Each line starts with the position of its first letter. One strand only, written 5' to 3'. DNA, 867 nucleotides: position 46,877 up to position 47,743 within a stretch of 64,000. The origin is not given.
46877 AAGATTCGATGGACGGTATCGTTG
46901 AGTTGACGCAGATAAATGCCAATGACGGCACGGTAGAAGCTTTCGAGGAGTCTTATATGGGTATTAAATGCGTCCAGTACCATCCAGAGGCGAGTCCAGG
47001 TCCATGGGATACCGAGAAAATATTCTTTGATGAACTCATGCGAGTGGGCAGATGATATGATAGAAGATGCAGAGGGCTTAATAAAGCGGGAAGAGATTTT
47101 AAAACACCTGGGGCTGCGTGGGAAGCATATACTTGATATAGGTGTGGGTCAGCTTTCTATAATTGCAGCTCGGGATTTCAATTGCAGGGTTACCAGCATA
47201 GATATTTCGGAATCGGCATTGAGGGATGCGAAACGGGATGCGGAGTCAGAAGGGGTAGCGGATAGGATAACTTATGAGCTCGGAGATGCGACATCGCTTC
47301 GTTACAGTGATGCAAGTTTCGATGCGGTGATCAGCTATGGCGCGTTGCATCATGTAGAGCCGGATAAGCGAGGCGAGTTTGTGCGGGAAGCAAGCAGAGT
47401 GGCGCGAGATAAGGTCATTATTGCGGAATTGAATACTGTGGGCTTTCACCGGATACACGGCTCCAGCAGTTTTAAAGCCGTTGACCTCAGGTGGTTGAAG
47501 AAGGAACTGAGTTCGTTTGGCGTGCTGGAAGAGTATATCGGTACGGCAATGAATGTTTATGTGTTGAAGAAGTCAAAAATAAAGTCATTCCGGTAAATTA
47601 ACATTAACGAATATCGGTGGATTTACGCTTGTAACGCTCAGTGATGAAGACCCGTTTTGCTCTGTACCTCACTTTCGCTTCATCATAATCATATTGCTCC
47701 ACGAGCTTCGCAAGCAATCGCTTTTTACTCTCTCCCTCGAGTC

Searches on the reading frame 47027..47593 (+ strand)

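Call 78: search_protein_families(library=pfam, proteins=[window:47027-47593:+], max_evalue=0.001)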
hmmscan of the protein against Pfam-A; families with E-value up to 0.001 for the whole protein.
window:47027-47593:+ (189 aa): 9 families
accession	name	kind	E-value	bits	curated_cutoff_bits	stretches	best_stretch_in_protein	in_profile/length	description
PF13649.12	Methyltransf_25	-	5.8e-19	69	27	1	35-127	1-94/97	Methyltransferase domain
PF08241.18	Methyltransf_11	-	1.1e-17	64.9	21.2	1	36-129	1-90/95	Methyltransferase domain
PF13847.12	Methyltransf_31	-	2.3e-14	53.7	27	1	32-133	4-108/145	Methyltransferase domain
PF02353.26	CMAS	-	6.3e-12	45.8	27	1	9-165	40-193/273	Mycolic acid cyclopropane synthetase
PF08242.18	Methyltransf_12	-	2.6e-09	38.1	30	1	37-128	2-94/98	Methyltransferase domain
PF01209.24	Ubie_methyltran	-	1.9e-06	27.9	20.1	1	29-127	45-144/233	ubiE/COQ5 methyltransferase family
PF01170.24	UPF0020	-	4.4e-05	23.7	22.3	1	52-105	76-132/197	RMKL-like, methyltransferase domain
PF05175.20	MTS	-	0.00012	22.2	23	1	25-109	24-110/170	Methyltransferase small domain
PF09445.16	Methyltransf_15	-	0.00062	19.8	22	1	39-90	10-60/165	RNA cap guanine-N2 methyltransferase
